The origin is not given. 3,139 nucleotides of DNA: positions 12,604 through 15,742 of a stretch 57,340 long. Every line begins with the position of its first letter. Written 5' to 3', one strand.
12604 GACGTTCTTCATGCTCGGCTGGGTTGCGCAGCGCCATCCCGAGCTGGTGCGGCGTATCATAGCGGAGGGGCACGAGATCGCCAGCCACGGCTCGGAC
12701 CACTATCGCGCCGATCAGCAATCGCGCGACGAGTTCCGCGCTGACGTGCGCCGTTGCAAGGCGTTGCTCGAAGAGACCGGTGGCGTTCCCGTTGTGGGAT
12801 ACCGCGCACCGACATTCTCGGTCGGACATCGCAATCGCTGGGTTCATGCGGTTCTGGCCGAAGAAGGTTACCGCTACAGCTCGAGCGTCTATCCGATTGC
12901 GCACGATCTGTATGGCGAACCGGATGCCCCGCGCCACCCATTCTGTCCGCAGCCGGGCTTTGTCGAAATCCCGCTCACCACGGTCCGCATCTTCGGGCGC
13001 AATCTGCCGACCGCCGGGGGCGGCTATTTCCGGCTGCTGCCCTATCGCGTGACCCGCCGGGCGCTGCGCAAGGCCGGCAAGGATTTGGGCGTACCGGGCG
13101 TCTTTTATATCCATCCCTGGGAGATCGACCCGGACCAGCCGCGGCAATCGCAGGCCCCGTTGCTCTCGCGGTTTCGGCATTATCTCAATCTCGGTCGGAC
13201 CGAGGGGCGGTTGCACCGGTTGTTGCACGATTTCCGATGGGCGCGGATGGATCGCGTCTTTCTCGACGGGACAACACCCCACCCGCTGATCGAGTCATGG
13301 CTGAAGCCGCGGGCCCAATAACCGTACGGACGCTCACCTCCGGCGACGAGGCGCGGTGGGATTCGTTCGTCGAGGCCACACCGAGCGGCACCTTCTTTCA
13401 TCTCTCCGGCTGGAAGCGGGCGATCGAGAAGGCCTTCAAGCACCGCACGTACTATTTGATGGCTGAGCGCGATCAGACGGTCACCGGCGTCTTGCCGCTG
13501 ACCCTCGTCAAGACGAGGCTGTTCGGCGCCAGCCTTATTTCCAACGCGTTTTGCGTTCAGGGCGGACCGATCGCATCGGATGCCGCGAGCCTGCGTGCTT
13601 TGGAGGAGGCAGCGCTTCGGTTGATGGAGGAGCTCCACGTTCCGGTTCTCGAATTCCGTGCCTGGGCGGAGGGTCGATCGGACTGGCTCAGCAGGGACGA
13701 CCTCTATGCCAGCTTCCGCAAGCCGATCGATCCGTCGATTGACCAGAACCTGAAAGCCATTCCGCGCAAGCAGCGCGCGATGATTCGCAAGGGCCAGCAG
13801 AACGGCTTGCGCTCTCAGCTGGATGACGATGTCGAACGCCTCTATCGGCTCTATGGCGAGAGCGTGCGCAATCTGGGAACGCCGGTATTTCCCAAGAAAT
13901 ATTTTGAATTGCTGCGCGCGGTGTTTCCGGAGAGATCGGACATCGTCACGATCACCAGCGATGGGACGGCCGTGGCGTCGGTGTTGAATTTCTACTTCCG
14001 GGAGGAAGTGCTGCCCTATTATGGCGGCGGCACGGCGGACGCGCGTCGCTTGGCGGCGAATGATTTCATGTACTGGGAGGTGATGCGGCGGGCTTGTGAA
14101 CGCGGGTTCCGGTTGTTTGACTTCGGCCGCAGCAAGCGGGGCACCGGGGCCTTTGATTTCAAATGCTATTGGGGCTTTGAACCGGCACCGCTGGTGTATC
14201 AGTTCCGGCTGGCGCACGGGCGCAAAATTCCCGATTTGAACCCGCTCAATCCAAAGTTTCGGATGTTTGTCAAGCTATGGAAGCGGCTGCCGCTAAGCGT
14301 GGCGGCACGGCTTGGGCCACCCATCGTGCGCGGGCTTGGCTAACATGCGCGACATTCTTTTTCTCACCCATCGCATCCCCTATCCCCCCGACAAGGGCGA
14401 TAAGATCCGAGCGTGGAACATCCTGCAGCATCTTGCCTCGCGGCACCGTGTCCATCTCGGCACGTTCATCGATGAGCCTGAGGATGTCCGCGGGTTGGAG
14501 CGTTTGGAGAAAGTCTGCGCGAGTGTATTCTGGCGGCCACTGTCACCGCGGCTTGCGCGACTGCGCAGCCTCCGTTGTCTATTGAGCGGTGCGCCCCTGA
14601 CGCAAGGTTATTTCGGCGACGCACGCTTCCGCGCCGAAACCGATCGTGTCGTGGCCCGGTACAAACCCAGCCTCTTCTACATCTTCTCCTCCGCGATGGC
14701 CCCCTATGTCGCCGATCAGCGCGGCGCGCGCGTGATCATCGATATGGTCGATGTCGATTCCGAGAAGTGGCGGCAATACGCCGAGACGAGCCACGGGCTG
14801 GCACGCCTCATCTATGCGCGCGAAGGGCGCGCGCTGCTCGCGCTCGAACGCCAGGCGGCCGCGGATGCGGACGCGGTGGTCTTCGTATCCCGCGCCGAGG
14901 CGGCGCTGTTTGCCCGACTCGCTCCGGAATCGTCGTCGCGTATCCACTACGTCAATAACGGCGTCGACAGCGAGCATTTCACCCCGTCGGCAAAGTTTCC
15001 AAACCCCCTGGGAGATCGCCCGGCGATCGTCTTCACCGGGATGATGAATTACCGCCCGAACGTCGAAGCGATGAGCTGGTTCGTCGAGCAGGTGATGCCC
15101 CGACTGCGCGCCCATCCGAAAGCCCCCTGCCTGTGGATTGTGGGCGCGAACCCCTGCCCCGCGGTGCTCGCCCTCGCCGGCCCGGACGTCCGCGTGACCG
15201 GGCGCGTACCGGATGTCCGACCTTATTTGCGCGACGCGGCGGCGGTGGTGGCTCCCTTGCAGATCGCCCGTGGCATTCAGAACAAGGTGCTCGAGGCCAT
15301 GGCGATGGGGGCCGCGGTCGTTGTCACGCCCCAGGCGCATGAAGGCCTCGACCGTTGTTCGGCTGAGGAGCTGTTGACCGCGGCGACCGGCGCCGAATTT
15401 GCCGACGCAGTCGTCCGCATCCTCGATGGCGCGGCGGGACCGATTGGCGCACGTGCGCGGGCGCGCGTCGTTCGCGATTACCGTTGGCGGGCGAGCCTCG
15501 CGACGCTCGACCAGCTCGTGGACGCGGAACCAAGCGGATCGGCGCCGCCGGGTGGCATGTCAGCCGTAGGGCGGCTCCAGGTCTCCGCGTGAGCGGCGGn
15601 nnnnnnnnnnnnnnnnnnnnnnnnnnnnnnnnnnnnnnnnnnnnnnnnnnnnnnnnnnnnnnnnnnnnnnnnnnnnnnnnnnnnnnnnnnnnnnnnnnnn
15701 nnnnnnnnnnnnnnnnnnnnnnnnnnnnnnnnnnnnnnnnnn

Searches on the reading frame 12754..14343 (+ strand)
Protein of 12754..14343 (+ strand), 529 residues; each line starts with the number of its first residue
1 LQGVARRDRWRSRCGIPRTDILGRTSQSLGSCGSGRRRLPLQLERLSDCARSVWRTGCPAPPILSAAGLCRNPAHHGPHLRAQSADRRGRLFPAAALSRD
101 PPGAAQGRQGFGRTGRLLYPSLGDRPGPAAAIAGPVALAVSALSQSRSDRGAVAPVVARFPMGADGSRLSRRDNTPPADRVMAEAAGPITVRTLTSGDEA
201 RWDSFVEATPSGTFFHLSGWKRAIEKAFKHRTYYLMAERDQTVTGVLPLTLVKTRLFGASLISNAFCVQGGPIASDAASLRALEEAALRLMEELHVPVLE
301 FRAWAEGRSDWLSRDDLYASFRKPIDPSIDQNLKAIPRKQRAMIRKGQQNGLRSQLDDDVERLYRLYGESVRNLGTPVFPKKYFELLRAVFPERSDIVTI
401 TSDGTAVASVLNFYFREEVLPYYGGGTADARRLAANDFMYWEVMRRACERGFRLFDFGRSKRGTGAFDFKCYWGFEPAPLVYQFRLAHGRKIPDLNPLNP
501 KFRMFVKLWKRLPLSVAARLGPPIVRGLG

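Call 61: search_protein_families(library=pfam, proteins=[window:12754-14343:+], max_evalue=0.001)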
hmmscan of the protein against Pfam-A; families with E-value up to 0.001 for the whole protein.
window:12754-14343:+ (529 aa): 3 families
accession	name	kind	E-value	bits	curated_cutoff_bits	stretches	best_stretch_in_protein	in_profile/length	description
PF13480.13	Acetyltransf_6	-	1.3e-19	71.2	22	1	339-470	2-142/143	Acetyltransferase (GNAT) domain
PF02388.22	FemAB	-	7e-07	28.9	24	1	405-458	306-359/406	FemAB family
PF04339.18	FemAB_like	-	4.5e-05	23.2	27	1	326-488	169-336/369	Peptidogalycan biosysnthesis/recognition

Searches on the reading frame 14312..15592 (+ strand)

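Call 61: search_protein_families(library=pfam, proteins=[window:14312-15592:+], max_evalue=0.001)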
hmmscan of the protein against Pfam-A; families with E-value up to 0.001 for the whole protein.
window:14312-15592:+ (426 aa): 4 families
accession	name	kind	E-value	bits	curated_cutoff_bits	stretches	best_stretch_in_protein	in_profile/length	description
PF13692.12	Glyco_trans_1_4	-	4.1e-25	89.1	27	1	237-372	2-141/142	Glycosyl transferases group 1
PF13579.12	Glyco_trans_4_4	-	4.7e-10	40.5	29.7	1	33-217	6-158/158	Glycosyl transferase 4-like domain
PF13439.12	Glyco_transf_4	-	5.4e-08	33.5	28.5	1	156-221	99-169/170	Glycosyltransferase Family 4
PF13524.12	Glyco_trans_1_2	-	7.4e-08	32.9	25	1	293-399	29-142/144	Glycosyl transferase-like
